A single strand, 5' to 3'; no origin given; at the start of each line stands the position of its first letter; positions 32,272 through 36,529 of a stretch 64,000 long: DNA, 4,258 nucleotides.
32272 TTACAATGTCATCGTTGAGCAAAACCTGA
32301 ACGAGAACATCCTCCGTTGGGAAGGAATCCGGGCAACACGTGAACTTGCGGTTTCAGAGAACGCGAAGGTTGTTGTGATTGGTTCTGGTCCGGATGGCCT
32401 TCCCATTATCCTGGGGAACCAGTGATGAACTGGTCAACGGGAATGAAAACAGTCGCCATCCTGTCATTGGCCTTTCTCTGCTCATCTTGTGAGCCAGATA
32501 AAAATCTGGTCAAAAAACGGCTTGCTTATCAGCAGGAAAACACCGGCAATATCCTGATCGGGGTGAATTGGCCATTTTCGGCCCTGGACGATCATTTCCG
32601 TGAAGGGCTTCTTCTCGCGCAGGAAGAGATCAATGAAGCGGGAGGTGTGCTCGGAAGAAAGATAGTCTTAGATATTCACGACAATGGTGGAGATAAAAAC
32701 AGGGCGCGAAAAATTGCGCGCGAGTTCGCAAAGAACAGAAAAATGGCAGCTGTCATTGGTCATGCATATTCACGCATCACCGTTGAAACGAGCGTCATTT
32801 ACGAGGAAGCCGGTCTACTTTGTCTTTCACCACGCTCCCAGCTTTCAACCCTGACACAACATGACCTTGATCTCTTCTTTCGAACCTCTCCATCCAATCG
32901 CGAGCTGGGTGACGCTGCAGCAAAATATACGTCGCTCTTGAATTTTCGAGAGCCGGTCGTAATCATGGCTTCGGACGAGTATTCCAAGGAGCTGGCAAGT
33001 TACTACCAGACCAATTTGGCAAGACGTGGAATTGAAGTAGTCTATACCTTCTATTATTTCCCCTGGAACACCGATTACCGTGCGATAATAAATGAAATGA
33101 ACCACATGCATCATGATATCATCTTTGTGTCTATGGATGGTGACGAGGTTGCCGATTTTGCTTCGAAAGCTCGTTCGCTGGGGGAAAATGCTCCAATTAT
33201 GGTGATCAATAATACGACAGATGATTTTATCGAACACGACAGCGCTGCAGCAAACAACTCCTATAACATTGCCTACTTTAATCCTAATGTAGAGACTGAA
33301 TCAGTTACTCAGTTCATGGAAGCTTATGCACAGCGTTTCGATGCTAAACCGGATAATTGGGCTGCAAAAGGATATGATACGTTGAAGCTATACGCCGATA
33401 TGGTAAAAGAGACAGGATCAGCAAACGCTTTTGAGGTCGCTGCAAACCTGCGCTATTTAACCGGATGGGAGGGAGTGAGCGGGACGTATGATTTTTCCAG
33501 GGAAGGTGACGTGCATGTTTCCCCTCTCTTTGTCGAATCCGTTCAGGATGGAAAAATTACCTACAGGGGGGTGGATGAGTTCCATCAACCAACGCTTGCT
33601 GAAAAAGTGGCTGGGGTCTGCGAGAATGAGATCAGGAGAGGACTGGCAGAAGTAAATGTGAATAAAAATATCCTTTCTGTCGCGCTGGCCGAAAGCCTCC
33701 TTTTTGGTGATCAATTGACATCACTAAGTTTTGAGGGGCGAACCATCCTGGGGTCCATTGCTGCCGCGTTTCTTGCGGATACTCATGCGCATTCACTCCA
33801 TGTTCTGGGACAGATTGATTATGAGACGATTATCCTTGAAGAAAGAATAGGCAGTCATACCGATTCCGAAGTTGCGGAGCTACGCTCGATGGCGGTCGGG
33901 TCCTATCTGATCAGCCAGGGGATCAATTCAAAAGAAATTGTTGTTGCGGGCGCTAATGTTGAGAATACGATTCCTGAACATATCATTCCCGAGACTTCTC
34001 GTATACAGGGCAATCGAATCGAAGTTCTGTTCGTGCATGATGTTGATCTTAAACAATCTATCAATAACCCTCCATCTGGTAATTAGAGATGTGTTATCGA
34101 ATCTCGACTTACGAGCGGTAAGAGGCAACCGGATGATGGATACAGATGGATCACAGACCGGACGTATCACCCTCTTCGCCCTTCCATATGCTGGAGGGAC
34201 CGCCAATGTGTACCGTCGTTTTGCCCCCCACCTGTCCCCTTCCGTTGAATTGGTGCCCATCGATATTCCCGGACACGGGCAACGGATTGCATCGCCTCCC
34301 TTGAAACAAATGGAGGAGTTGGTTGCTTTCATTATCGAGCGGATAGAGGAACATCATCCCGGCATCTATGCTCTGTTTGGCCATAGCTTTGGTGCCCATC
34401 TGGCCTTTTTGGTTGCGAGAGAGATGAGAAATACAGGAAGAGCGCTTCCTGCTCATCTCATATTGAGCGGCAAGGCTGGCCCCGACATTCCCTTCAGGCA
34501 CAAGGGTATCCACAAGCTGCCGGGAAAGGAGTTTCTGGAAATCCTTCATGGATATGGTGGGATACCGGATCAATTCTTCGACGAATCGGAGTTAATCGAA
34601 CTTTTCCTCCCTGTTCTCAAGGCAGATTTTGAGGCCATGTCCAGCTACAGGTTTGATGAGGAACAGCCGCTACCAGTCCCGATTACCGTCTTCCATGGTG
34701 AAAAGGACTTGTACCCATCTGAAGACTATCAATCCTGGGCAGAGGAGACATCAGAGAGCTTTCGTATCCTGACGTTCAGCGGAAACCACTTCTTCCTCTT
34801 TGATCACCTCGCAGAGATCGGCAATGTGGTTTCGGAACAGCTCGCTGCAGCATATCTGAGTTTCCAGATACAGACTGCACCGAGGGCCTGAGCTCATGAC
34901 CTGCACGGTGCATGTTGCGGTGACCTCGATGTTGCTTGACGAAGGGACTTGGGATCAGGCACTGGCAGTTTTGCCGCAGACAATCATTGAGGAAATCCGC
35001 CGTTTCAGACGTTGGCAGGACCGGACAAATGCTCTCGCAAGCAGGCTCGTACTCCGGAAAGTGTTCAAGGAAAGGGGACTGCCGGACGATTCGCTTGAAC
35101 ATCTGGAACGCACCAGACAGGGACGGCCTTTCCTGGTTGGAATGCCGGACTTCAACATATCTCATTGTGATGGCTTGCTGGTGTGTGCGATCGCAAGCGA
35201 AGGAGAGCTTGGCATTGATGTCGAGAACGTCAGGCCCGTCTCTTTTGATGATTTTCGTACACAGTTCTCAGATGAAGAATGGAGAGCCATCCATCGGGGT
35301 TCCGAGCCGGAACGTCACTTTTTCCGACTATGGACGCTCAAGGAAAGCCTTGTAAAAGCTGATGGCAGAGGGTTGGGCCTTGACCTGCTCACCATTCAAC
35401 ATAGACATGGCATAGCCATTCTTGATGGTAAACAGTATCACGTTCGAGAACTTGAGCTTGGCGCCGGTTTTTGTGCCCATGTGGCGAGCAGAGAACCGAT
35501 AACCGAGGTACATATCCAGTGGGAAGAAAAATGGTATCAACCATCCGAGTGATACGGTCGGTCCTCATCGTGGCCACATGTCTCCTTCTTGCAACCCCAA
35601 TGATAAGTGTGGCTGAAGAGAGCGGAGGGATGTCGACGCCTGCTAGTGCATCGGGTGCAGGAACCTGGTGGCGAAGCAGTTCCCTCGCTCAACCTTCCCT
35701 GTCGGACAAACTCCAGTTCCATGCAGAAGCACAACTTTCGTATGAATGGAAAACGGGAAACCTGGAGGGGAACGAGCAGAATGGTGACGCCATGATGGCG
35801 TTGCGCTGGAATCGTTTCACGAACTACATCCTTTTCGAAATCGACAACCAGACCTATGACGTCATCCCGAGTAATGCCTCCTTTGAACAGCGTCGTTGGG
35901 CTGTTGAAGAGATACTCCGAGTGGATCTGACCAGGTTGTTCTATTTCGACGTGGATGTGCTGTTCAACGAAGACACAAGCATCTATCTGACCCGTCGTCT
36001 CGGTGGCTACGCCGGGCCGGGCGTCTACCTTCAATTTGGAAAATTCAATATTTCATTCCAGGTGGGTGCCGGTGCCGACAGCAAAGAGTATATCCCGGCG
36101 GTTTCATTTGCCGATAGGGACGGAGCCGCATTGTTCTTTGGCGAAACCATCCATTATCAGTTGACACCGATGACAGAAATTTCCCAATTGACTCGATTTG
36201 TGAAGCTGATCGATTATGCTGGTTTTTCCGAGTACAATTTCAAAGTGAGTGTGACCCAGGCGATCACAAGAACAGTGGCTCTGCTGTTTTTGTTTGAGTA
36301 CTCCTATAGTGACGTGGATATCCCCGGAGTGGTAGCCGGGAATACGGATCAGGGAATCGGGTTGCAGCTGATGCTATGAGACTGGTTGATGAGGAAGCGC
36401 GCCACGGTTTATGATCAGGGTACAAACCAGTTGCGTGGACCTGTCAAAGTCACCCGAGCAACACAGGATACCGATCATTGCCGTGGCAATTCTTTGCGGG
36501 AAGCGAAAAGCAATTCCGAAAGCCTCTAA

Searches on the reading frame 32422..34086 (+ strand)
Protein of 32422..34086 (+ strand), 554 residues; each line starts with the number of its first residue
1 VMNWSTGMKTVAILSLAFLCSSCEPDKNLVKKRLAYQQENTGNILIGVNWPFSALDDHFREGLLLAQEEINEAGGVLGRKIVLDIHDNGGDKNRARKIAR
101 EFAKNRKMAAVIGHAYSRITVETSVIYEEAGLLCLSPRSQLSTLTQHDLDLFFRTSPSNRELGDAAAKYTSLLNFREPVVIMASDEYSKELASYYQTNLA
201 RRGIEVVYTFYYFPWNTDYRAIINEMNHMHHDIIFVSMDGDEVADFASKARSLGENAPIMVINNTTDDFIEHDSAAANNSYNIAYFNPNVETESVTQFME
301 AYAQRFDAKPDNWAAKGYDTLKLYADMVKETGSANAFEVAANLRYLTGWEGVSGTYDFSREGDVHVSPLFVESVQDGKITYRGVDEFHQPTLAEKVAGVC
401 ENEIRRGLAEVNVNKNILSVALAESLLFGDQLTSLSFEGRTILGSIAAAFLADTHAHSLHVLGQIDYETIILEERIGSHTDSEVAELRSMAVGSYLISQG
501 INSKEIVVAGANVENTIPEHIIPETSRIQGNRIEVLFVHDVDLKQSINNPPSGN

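Call 10: search_protein_families(library=pfam, proteins=[window:32422-34086:+], max_evalue=0.001)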
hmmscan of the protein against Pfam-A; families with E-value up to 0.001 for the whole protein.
window:32422-34086:+ (554 aa): 3 families
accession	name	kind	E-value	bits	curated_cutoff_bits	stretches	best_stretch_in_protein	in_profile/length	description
PF13458.12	Peripla_BP_6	-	2.3e-44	152.9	31.7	1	51-377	13-342/343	Periplasmic binding protein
PF01094.35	ANF_receptor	-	2e-23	83.5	25.4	1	63-365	6-341/353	Receptor family ligand binding region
PF13433.12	Peripla_BP_5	-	1.5e-20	74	27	1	53-343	14-306/363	Periplasmic binding protein domain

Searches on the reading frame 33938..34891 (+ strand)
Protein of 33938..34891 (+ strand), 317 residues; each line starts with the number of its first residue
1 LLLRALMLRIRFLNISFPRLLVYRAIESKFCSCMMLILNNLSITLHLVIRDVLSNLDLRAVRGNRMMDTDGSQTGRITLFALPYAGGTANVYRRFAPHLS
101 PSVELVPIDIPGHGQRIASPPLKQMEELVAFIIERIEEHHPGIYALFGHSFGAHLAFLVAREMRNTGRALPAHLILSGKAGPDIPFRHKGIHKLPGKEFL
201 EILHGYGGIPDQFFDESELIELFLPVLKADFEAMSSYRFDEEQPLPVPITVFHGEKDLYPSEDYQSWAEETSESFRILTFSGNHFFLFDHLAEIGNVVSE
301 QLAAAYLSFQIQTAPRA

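Call 10: search_protein_families(library=pfam, proteins=[window:33938-34891:+], max_evalue=0.001)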
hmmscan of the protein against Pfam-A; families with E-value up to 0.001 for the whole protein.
window:33938-34891:+ (317 aa): 5 families
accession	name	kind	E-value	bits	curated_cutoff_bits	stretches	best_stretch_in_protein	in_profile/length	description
PF00975.26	Thioesterase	-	1.6e-39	136.9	26.4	1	78-294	2-218/226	Thioesterase domain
PF12697.13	Abhydrolase_6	-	6.5e-10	40.5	26.3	1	90-290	12-210/217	Alpha/beta hydrolase family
PF03959.19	FSH1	-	9.5e-07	29.1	21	1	122-286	82-201/211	Serine hydrolase (FSH1)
PF00561.26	Abhydrolase_1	-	6.8e-06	26.3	25.8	0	86-161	10-88/245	alpha/beta hydrolase fold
PF12146.15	Hydrolase_4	-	0.00032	20.5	27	0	90-165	18-99/239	Serine aminopeptidase, S33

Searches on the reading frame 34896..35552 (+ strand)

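Call 10: search_protein_families(library=pfam, proteins=[window:34896-35552:+], max_evalue=0.001)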
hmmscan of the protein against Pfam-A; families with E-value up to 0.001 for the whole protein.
window:34896-35552:+ (218 aa): 2 families
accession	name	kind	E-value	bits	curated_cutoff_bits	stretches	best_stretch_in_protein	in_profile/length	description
PF01648.25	ACPS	-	4.5e-15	56.1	25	1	105-169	2-76/111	4'-phosphopantetheinyl transferase superfamily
PF22624.1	AASDHPPT_N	-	1.2e-10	41.9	27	1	18-98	9-96/100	4'-phosphopantetheinyl transferase, N-terminal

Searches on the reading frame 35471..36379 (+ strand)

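Call 10: search_protein_families(library=pfam, proteins=[window:35471-36379:+], max_evalue=0.001)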
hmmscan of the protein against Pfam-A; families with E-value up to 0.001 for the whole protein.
window:35471-36379:+ (302 aa): 1 family
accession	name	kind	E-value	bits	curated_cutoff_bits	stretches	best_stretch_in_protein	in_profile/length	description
PF04338.18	DUF481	-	2.2e-06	28.3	21.1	1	88-280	2-188/210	Protein of unknown function, DUF481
